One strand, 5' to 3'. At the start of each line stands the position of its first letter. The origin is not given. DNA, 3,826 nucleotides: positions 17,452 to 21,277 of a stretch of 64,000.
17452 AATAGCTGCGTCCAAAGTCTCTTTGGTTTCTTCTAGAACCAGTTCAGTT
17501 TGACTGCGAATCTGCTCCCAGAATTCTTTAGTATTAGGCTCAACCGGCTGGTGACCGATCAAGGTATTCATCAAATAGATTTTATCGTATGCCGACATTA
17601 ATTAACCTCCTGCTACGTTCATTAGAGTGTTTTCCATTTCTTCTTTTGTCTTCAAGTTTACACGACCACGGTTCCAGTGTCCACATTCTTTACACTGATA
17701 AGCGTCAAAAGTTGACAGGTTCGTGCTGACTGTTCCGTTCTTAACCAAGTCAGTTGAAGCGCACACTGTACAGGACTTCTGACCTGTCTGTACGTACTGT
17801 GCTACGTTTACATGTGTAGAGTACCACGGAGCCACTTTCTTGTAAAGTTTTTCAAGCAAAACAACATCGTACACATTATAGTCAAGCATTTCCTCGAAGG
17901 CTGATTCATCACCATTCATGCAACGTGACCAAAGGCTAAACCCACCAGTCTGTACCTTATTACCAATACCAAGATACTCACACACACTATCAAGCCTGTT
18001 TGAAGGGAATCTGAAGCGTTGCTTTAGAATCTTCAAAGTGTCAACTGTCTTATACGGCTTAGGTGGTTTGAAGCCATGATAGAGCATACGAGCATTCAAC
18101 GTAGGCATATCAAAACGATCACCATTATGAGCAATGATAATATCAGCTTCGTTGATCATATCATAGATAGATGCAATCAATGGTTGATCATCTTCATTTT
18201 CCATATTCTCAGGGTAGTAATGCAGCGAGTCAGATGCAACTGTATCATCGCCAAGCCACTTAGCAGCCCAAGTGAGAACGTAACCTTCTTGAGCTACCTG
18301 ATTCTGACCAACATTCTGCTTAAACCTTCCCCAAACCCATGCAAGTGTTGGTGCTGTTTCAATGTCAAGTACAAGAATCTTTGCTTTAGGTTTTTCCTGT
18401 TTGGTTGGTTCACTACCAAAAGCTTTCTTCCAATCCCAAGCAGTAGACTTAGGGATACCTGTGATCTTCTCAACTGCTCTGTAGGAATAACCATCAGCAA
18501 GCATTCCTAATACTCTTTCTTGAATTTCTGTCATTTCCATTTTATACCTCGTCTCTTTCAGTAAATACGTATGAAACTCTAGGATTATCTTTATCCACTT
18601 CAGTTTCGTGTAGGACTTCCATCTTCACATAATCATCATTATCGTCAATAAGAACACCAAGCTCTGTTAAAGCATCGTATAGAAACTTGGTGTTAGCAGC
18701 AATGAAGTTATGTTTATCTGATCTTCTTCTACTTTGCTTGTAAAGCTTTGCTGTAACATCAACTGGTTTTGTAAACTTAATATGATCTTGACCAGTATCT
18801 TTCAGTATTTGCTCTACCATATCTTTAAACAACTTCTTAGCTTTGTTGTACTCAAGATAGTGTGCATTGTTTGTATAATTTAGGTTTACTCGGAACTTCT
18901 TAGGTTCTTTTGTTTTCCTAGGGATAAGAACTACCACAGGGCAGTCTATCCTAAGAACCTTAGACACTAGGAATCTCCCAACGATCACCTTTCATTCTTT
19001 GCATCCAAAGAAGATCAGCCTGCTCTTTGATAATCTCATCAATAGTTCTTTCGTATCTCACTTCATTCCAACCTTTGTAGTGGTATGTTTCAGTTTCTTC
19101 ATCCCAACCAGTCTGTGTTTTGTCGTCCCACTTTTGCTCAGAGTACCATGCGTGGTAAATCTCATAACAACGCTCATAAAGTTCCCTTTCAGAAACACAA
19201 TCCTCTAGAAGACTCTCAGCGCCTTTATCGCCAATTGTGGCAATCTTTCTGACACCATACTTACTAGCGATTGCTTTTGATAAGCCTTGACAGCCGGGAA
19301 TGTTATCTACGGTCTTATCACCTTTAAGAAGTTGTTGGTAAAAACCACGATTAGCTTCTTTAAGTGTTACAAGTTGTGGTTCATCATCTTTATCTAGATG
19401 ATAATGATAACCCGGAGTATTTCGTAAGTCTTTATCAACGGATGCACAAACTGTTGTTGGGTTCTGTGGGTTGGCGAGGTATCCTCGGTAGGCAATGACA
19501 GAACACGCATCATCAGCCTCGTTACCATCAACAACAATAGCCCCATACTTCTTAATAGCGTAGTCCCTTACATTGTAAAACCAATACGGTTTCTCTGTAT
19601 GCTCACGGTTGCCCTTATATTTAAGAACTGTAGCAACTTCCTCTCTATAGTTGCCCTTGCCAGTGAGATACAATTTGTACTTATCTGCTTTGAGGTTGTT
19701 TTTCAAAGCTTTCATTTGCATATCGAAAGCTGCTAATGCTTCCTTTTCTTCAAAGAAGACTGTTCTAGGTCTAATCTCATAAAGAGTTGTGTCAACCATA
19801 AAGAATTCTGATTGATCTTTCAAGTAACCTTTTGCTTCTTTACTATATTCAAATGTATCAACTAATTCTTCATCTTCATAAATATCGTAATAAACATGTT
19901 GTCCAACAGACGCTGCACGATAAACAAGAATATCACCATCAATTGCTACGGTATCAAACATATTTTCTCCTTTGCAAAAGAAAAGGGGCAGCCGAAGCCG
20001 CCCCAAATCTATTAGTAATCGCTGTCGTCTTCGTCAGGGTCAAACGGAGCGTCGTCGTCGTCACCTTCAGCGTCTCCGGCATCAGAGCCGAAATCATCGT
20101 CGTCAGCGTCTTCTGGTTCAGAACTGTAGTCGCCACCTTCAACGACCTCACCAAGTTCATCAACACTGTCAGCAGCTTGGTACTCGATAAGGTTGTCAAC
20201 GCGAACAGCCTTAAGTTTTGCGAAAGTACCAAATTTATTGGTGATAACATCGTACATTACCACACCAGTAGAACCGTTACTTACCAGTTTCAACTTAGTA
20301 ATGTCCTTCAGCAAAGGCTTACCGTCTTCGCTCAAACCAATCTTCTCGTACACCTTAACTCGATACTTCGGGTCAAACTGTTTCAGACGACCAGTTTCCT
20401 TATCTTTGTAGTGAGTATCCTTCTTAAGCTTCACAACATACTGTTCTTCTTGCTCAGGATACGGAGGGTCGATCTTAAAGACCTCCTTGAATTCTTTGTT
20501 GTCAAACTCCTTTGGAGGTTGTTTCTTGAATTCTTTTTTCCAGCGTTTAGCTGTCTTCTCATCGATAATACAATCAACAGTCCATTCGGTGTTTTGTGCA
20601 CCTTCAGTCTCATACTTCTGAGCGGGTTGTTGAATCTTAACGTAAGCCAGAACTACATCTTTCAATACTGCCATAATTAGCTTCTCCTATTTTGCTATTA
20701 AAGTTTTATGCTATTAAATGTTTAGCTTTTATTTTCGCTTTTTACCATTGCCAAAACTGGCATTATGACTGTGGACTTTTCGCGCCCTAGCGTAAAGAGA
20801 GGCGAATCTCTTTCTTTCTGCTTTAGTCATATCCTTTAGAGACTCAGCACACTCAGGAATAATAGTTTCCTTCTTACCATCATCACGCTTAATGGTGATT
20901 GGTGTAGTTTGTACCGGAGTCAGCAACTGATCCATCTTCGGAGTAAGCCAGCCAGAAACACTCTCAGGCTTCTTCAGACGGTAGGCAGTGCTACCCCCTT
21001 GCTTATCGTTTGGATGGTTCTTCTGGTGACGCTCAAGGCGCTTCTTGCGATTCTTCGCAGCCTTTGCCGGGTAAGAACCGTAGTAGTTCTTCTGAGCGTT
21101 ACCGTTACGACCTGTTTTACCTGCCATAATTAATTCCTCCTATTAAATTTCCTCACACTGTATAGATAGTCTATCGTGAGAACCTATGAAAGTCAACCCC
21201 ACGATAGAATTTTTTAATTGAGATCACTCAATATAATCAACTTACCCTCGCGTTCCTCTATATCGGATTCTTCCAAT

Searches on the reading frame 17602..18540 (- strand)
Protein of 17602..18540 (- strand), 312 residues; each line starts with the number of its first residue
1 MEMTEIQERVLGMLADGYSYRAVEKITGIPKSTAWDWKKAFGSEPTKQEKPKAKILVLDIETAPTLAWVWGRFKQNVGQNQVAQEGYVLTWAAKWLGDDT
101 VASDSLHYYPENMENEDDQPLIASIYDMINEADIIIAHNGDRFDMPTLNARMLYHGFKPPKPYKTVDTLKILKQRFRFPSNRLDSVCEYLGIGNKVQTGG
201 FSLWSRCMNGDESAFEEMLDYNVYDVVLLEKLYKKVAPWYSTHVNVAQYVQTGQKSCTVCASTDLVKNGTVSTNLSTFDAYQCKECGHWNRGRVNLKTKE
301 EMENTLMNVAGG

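Call 72: search_protein_families(library=phrogs, proteins=[window:17602-18540:-], max_evalue=0.001)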
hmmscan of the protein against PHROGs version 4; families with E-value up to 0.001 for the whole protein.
window:17602-18540:- (312 aa): 3 families
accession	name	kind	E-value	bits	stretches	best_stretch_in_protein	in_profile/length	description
phrog_403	-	DNA, RNA and nucleotide metabolism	2.2e-104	349.8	1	3-309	3-320/321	DNA polymerase exonuclease subunit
phrog_17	-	DNA, RNA and nucleotide metabolism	7e-15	55.1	1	39-260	663-847/1445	DNA polymerase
phrog_192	-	DNA, RNA and nucleotide metabolism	3.2e-12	47.4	1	109-194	163-248/397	DNA polymerase exonuclease subunit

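Call 73: search_protein_families(library=pfam, proteins=[window:17602-18540:-], max_evalue=0.01)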
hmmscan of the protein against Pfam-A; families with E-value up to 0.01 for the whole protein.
window:17602-18540:- (312 aa): 4 families
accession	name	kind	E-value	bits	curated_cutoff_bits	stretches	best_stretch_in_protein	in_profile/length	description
PF13482.12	RNase_H_2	-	1.6e-12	48.1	22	1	105-236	29-164/165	RNase_H superfamily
PF10108.15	DNA_pol_B_exo2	-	1.8e-07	31.5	24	1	113-167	32-87/213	Predicted 3'-5' exonuclease related to the exonuclease domain of PolB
PF03104.25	DNA_pol_B_exo1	-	3.3e-05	23.9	23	1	116-153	141-180/242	DNA polymerase family B, exonuclease domain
PF13384.12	HTH_23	-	0.00019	21.6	24.6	1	9-41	9-41/50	Homeodomain-like domain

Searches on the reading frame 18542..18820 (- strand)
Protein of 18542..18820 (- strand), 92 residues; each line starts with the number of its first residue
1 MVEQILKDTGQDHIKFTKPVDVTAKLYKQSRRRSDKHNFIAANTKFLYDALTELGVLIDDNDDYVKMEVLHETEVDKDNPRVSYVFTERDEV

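Call 72: search_protein_families(library=phrogs, proteins=[window:18542-18820:-], max_evalue=0.001)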
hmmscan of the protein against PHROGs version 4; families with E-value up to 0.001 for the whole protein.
window:18542-18820:- (92 aa): 5 families
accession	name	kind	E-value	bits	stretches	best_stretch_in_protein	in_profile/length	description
phrog_1682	-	DNA, RNA and nucleotide metabolism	8.7e-13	49.3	1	6-83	65-139/387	RusA-like Holliday junction resolvase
phrog_21721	-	DNA, RNA and nucleotide metabolism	4.3e-11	43.8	1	20-88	62-130/265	RusA-like Holliday junction resolvase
phrog_34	-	DNA, RNA and nucleotide metabolism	4.4e-11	43.9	1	13-89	122-194/259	RusA-like Holliday junction resolvase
phrog_33948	-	unknown function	5.9e-09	36.6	1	14-83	52-121/280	-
phrog_1532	-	unknown function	0.00056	20.6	1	14-70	4-55/80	-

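Call 73: search_protein_families(library=pfam, proteins=[window:18542-18820:-], max_evalue=0.01)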
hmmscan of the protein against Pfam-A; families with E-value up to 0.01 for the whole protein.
window:18542-18820:- (92 aa): 0 families

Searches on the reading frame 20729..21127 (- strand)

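Call 72: search_protein_families(library=phrogs, proteins=[window:20729-21127:-], max_evalue=0.001)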
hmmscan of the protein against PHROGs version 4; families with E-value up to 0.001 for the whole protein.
window:20729-21127:- (132 aa): 2 families
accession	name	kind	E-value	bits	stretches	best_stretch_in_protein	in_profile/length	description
phrog_4516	-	unknown function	3.1e-05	25.3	1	21-47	19-45/171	-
phrog_16554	-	unknown function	0.00016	23.2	1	21-47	19-45/90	-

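Call 73: search_protein_families(library=pfam, proteins=[window:20729-21127:-], max_evalue=0.01)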
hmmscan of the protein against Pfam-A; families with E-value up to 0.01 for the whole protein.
window:20729-21127:- (132 aa): 1 family
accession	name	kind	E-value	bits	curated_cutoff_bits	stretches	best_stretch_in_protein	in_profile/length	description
PF22887.1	DUF7022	-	6.1e-06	27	27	1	21-56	19-51/166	Family of unknown function (DUF7022)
